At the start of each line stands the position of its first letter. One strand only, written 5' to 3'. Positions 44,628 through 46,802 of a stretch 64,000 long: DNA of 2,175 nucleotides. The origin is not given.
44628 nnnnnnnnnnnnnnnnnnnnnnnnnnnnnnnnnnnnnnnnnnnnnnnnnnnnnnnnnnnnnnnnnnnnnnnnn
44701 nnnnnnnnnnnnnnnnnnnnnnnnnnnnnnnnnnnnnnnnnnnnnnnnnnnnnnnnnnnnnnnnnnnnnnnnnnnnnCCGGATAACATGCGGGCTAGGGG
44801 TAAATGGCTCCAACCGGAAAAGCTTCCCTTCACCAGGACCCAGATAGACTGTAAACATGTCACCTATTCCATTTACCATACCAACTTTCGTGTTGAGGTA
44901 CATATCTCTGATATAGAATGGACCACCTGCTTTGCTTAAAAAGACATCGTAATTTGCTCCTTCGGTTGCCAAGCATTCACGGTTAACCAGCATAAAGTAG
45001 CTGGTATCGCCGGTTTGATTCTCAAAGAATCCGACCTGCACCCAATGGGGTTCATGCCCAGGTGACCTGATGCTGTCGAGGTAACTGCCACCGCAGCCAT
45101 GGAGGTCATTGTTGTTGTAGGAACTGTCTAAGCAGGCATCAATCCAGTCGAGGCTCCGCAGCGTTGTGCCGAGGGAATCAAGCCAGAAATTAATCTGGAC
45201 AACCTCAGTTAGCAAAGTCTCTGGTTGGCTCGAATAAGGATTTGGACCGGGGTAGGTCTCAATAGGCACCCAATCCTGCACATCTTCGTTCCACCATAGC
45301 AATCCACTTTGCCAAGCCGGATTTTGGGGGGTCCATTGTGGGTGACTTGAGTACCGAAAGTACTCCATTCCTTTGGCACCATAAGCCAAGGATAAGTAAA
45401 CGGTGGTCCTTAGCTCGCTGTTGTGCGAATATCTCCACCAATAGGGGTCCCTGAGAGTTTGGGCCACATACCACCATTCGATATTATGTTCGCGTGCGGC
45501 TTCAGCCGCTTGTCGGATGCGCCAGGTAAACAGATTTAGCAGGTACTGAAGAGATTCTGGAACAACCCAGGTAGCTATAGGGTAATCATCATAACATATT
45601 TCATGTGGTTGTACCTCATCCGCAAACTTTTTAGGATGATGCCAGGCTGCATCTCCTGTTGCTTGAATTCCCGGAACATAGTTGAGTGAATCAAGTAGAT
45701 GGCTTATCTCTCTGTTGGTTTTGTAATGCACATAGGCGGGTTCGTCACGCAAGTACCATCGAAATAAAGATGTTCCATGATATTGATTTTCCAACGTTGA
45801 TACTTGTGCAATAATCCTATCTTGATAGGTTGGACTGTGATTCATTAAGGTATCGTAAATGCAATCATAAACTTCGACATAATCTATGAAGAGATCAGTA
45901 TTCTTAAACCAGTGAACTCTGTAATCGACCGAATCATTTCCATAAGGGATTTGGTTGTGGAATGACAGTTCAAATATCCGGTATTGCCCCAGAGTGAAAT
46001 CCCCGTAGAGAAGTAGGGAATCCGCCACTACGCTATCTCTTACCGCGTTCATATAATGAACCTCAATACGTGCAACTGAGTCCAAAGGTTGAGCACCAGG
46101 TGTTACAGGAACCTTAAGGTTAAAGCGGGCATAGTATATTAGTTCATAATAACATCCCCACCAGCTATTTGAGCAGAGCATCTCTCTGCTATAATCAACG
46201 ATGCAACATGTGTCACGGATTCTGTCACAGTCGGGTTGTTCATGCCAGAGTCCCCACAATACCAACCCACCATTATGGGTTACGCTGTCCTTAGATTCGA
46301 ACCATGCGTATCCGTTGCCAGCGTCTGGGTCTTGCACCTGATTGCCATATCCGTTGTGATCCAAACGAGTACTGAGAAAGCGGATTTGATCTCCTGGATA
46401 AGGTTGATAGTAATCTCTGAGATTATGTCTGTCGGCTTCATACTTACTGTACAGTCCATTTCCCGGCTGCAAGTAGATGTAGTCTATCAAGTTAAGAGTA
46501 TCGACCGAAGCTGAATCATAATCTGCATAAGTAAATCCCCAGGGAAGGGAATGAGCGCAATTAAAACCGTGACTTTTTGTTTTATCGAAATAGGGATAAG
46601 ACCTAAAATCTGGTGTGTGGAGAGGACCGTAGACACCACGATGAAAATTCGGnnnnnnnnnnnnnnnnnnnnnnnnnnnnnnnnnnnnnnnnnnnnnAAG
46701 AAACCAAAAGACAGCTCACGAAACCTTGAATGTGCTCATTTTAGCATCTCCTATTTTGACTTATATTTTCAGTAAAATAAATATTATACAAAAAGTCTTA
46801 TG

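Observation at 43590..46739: Dockerin-bearing beta-helix glycan-active protein with an in-frame TGA at codon 8 of its predicted signal peptide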

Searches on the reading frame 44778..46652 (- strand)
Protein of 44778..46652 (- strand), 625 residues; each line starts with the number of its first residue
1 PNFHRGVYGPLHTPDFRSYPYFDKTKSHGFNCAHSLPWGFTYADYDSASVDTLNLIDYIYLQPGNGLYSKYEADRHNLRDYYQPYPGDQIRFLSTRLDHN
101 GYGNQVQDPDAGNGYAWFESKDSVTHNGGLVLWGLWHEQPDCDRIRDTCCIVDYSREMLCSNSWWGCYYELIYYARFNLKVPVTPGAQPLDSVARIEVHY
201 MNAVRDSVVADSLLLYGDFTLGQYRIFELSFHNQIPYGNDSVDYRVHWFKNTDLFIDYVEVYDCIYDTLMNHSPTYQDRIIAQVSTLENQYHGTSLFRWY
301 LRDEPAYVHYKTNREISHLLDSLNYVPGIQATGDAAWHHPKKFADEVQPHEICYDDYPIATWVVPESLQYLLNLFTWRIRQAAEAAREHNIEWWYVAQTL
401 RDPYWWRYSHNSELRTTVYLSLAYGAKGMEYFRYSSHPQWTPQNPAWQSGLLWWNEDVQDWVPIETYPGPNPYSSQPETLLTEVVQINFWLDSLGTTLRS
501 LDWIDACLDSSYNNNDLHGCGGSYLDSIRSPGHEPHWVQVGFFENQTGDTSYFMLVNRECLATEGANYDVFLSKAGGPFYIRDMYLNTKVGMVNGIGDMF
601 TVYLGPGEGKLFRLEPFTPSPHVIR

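Call 34: search_protein_representatives(protein=window:44778-46652:-)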
Query: 625 residues. Proteins with E-value up to 0.001 (for the whole library): 243; up to 1e-10: 88; up to 1e-30: 17. The best 150 are listed.
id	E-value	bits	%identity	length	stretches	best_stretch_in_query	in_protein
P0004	0.0e+00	1125.5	80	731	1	2-618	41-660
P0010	4.4e-136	471.5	48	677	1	15-619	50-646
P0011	6.3e-97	342.1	59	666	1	319-621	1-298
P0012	2.2e-84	300.7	72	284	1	429-615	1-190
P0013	1.7e-64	234.9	40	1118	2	493-616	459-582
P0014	1.7e-56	208.5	48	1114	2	493-621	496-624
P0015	3.9e-53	197.4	44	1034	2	491-616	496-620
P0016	6.0e-51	190.1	41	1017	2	153-443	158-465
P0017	6.6e-50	186.7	42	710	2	367-617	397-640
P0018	2.9e-47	178.0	64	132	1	180-309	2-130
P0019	3.9e-43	164.3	37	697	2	411-618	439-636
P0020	2.7e-42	161.6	35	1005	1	169-616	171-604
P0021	4.5e-40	154.2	38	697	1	258-621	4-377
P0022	1.0e-37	146.4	39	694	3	491-616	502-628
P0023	1.7e-34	135.7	34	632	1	177-620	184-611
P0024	5.9e-33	130.7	33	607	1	173-618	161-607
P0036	6.7e-25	104.0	34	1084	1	188-620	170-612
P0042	4.6e-23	98.0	33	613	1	171-616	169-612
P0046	1.8e-22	96.0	29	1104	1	172-618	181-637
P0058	4.2e-16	75.0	33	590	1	138-616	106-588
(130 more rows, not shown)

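Call 35: search_protein_families(library=pfam, proteins=[P0010, P0013, P0016, P0020, P0023, P0024, P0036, P0042, P0046, P0058], max_evalue=0.001)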
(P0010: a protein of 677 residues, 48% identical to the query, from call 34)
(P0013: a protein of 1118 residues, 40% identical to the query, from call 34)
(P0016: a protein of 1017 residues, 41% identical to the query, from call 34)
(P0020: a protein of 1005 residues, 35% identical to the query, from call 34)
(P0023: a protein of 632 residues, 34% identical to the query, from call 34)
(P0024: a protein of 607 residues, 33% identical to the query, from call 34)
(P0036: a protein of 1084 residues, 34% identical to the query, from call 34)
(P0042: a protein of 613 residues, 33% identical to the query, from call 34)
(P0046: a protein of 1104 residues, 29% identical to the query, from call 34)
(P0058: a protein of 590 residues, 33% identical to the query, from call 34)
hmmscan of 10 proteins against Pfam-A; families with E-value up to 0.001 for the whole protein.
P0010 (677 aa): 0 families

P0013 (1118 aa): 3 families
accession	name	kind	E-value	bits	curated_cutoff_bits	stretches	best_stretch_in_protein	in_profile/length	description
PF13517.12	FG-GAP_3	-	8.7e-42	142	26.9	7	869-929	1-61/61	FG-GAP-like repeat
PF01839.29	FG-GAP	-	2.3e-19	69.3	22.1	2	608-637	7-37/37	FG-GAP repeat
PF00404.24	Dockerin_1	-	1.7e-09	38.2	22.9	1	1055-1107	2-56/57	Dockerin type I domain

P0016 (1017 aa): 3 families
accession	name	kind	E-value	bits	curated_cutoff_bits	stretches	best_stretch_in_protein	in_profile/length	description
PF13229.12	Beta_helix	-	3.6e-19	69.4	25.9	2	740-855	32-153/158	Right handed beta helix region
PF05048.19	NosD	-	1.6e-10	41.3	23.6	1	764-898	28-160/212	Periplasmic copper-binding protein (NosD)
PF07602.17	DUF1565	-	2.2e-05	24.3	20.3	0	822-975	114-250/257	Protein of unknown function (DUF1565)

P0020 (1005 aa): 2 families
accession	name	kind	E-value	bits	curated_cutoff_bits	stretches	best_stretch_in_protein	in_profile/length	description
PF00404.24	Dockerin_1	-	2.5e-10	40.8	22.9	1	942-995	2-56/57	Dockerin type I domain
PF13229.12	Beta_helix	-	9.8e-07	29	25.9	1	721-851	24-137/158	Right handed beta helix region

P0023 (632 aa): 0 families

P0024 (607 aa): 0 families

P0036 (1084 aa): 5 families
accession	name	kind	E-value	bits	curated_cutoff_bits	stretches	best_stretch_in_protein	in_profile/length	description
PF13860.13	FlgD_ig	-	2.3e-08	34.3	27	1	1010-1069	11-73/79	FlgD Ig-like domain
PF13229.12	Beta_helix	-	1.7e-07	31.4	25.9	1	720-850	41-158/158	Right handed beta helix region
PF18962.6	Por_Secre_tail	-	4.5e-07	30.5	27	1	1001-1080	2-73/75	Secretion system C-terminal sorting domain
PF05048.19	NosD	-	3.2e-06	27.2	23.6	1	744-886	25-158/212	Periplasmic copper-binding protein (NosD)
PF13585.12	CHU_C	-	6.8e-05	23.4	27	1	1017-1071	25-72/86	CHU_C Type IX secretion signal domain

P0042 (613 aa): 0 families

P0046 (1104 aa): 5 families
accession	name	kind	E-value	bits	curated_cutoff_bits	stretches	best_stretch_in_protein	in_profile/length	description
PF13860.13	FlgD_ig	-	6.1e-09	36.2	27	1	1035-1092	18-76/79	FlgD Ig-like domain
PF13229.12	Beta_helix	-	9e-09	35.6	25.9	1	727-844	24-146/158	Right handed beta helix region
PF18962.6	Por_Secre_tail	-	9.1e-07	29.5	27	1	1021-1099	2-72/75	Secretion system C-terminal sorting domain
PF13585.12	CHU_C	-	1.8e-05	25.2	27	1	1012-1092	4-73/86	CHU_C Type IX secretion signal domain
PF05048.19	NosD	-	3.8e-05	23.7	23.6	1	728-820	62-159/212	Periplasmic copper-binding protein (NosD)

P0058 (590 aa): 0 families

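Call 38: search_solved_structures(query=A2, max_evalue=1)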
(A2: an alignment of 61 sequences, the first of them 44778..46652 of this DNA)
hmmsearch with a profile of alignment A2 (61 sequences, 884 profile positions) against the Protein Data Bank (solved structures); distinct sequences matched with E-value up to 1: 8.
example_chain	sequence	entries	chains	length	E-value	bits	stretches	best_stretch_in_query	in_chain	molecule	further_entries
5xb7_A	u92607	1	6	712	1.1e-05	27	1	415-499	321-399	Beta-galactosidase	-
9ta3_A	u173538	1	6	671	0.00012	23.6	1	421-489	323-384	Beta-galactosidase LacZ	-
7eh9_A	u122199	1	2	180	0.017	16.4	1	807-856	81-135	Basal-body rod modification protein FlgD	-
7bhq_A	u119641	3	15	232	0.023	16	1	805-856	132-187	Basal-body rod modification protein FlgD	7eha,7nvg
8glj_D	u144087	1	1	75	0.029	15.7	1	789-864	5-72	Por secretion system C-terminal sorting domain-containing protein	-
1kwg_A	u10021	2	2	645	0.35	12.1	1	395-486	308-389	BETA-GALACTOSIDASE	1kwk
6lvw_A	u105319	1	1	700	0.62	11.3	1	392-465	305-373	Beta-galactosidase Bga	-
4uoq_A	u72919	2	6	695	0.79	10.9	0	390-461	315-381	BETA-GALACTOSIDASE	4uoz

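Call 48: predict_structure(alignment_id=A2)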
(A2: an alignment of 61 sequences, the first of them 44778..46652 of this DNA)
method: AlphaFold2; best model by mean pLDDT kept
length: 625 residues; sequences in the alignment: 61
mean_pLDDT: 88.8   pTM: 0.89
mean pLDDT of the five models: 88.8, 88.7, 88.8, 87.9, 86.9
residues with pLDDT >= 90: 434; 70-90: 120; 50-70: 62; < 50: 9
segments of 3 or more residues with pLDDT < 50: 623-625
pLDDT, mean of each block of 10 residues (from residue 1): 92 95 98 93 97 94 88 76 59 70 89 93 90 73 50 75 65 96 96 96 87 98 98 75 94 96 93 87 96 97 89 96 97 77 93 95 87 93 96 97 94 98 98 95 94 96 92 90 98 95 89 60 84 78 85 96 92 92 96 92 97 89 51
secondary structure, 60 per line:
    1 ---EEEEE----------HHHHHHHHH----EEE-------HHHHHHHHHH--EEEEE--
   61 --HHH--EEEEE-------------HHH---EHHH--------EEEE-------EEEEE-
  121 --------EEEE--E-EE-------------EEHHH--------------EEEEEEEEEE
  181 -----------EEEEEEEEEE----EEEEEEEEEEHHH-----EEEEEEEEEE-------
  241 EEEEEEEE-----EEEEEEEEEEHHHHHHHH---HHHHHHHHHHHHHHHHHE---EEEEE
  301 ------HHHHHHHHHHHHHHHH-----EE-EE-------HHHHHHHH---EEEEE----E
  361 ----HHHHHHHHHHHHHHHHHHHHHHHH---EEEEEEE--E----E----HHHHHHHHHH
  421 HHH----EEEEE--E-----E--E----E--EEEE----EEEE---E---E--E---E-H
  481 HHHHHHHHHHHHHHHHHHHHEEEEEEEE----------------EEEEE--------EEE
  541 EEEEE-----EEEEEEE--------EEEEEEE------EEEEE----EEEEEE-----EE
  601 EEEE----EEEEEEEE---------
elements in order: E4-8 H19-27 E32-34 H42-51 E54-58 E68-72 E104-107 E115-119 E129-132 E171-180 E192-201 E206-215 E224-233 E241-248 E254-263 H264-271 H275-291 E296-300 H307-322 H340-347 E351-355 H365-388 E392-398 H411-423 E428-432 E452-455 E460-463 H480-500 E501-508 E525-529 E538-545 E551-557 E566-572 E579-583 E588-593 E599-604 E609-616

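Call 50: fold_search(model_id=the predicted structure, library=pdb)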
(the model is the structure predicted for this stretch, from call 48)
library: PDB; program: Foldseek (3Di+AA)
matches with E <= 10: 1710; with E <= 0.001: 82
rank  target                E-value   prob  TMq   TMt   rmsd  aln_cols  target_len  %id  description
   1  4nx0_A                1.3e-08  1.00  0.30  0.41   6.3       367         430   14  Crystal structure of Abp-WT, a GH27-b-L-arabinopyranosidase from Geobacillus stearothermophilus (released 2014-12-03)
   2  6aij                  6.4e-07  1.00  0.28  0.26   9.7       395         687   13  Cyclodextrin glycosyltransferase from Paenibacillus macerans mutant N603D (released 2018-10-10)
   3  2wys_A                1.6e-06  1.00  0.20  0.24  17.9       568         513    8  High resolution crystallographic structure of the Clostridium thermocellum N-terminal endo-1,4-beta-D-xylanase 10B (Xy (released 2010-08-25)
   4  9gmj                  1.9e-06  1.00  0.28  0.31   7.2       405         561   11  The crystal structure of ManDH5 Selenomethionine derivative at 1.6 Angstroms resolution - a beta-D-Mannanase of GH5 fami (released 2025-09-10)
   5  9gpe_A                2.8e-06  1.00  0.28  0.30   7.5       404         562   11  ManDH5 E303Q in complex with mannotetraose after co-crystalliztion with mannotetraose at 1.6 angstroms resolution a be (released 2025-09-17)
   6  2wys_B                2.8e-06  1.00  0.19  0.23  18.3       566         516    9  High resolution crystallographic structure of the Clostridium thermocellum N-terminal endo-1,4-beta-D-xylanase 10B (Xy (released 2010-08-25)
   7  1cgy_A                3.4e-06  1.00  0.21  0.20  11.2       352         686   14  SITE DIRECTED MUTATIONS OF THE ACTIVE SITE RESIDUE TYROSINE 195 OF CYCLODEXTRIN GLYXOSYLTRANSFERASE FROM BACILLUS CIRC (released 1995-02-07)
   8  9gpg_A                3.8e-06  1.00  0.28  0.30   7.2       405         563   10  Complex of ManDH5 native enzyme with Mannobiose after co crystallization with Mannopentaose at 1.7 angstroms resolutio (released 2025-09-17)
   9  9gpa                  3.8e-06  1.00  0.27  0.30   8.2       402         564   11  ManDH5- a beta-D-Mannanase of GH5 family from Dictyoglomus thermophilium (released 2025-09-17)
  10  2w5f_B                4.3e-06  1.00  0.20  0.23  17.8       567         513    8  High resolution crystallographic structure of the Clostridium thermocellum N-terminal endo-1,4-beta-D-xylanase 10B (Xy (released 2010-01-19)
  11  2w5f_A                5.4e-06  1.00  0.20  0.23  18.5       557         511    8  High resolution crystallographic structure of the Clostridium thermocellum N-terminal endo-1,4-beta-D-xylanase 10B (Xy (released 2010-01-19)
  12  8w7n                  1.5e-05  0.82  0.17  0.11  28.1       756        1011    8  Crystal structure of the in-cell Cry1Aa purified from Bacillus thuringiensis (released 2024-03-06)
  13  9awt_A                1.6e-05  0.97  0.20  0.19  23.1       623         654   10  Structure of the A type blood alpha-D-galactosamine galactosaminidase from Flavonifractor plautii in complex with GalN (released 2024-12-18)
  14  8x1b                  1.6e-05  0.80  0.13  0.13  25.9       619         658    9  Cryo-EM structure of FpGalactosaminidase from Flavonifractor plautii in apo state (released 2024-11-13)
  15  1vjs                  1.7e-05  1.00  0.28  0.35  13.9       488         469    8  STRUCTURE OF ALPHA-AMYLASE PRECURSOR (released 1997-03-12)
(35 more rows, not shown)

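Call 67: search_solved_structures(query=A2, max_evalue=1, show_alignments=3)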
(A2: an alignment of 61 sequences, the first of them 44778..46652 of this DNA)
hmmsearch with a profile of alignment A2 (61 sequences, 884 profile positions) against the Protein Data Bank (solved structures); distinct sequences matched with E-value up to 1: 8.
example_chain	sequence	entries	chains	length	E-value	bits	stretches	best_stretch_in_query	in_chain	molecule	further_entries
5xb7_A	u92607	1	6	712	1.1e-05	27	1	415-499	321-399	Beta-galactosidase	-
9ta3_A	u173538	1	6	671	0.00012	23.6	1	421-489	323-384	Beta-galactosidase LacZ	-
7eh9_A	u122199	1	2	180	0.017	16.4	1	807-856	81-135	Basal-body rod modification protein FlgD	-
7bhq_A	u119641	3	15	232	0.023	16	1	805-856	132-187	Basal-body rod modification protein FlgD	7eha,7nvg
8glj_D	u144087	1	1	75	0.029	15.7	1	789-864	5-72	Por secretion system C-terminal sorting domain-containing protein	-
1kwg_A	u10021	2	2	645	0.35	12.1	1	395-486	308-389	BETA-GALACTOSIDASE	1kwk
6lvw_A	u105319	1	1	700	0.62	11.3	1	392-465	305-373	Beta-galactosidase Bga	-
4uoq_A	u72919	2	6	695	0.79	10.9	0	390-461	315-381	BETA-GALACTOSIDASE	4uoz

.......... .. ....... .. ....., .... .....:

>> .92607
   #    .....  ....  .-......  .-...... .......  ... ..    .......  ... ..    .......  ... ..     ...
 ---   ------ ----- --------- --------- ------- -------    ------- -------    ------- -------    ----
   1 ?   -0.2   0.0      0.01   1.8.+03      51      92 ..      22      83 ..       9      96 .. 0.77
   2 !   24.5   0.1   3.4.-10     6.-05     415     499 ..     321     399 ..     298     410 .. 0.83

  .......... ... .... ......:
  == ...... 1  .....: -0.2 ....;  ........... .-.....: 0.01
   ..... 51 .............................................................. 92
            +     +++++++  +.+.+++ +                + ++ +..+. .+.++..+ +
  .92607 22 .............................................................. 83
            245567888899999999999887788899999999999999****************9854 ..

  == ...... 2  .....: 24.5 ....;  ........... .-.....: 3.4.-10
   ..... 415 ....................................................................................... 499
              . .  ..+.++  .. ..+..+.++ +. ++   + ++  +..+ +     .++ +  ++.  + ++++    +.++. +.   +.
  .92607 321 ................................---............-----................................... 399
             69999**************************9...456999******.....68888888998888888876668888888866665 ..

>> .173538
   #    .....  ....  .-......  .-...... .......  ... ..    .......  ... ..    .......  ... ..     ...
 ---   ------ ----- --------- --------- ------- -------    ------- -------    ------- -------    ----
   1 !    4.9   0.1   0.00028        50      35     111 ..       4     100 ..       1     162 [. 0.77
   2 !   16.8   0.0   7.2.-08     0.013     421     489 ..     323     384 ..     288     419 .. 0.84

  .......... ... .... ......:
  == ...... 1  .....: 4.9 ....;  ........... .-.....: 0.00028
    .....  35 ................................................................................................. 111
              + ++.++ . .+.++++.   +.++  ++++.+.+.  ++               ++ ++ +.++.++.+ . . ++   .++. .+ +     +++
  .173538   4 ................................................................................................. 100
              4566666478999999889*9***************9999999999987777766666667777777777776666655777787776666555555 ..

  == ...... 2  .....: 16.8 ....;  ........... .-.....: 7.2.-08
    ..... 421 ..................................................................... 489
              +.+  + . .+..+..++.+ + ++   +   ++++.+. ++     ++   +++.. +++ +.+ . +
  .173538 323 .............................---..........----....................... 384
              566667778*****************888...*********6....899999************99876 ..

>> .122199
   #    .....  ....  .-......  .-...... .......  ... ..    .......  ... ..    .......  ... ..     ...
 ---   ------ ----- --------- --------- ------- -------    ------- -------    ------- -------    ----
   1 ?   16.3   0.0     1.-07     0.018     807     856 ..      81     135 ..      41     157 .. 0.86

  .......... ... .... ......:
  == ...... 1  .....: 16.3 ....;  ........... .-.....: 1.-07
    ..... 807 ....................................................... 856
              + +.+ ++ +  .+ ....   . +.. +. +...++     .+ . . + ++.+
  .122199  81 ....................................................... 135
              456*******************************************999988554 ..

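Call 82: find_related_loci(query=A4, collection=genome_contigs, flank=3000)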
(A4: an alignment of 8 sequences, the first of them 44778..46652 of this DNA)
Query A4 (625 aa) in genome_contigs; peptide patterns used: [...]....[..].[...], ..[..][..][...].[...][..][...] (x = any residue, [..] = any of these).
59 stretches matched a pattern; 6 encode a relative of the query (tblastn E <= 1e-3); 6 distinct loci.
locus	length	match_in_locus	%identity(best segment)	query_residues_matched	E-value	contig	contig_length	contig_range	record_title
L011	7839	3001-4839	66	3-623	0e+0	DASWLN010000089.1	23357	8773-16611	MAG TPA_asm: Candidatus Zixiibacteriota bacterium isolate SMAG_U2949 k141_462805, whole genome shotgun sequence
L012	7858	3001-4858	39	10-620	6e-86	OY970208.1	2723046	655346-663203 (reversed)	MAG: uncultured candidate division Zixibacteria bacterium isolate MFD04408.bin.1.44 genome assembly, chromosome: 1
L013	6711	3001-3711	24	393-616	2e-6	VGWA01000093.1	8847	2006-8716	MAG: Ignavibacteria bacterium isolate K_DeepCast_250m_m1_364 K_DeepCast_250m_m1_364_Ga0194125_10017380, whole genome sho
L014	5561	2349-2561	30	236-303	4e-5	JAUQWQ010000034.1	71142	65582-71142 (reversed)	MAG: Ignavibacteria bacterium isolate BIN7 contig_38095, whole genome shotgun sequence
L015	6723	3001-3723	24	398-616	6e-5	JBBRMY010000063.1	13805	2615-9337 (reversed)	MAG: Ignavibacteria bacterium isolate La1_metabat2.093 LA1C_B2.093_k141_2969089L_13805_cov_10.0000, whole genome shotgun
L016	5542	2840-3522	42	399-616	6e-6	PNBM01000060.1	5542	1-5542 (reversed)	MAG: Ignavibacteriae bacterium isolate fen_1257 73.20100900_E2D.50_contig_11029, whole genome shotgun sequence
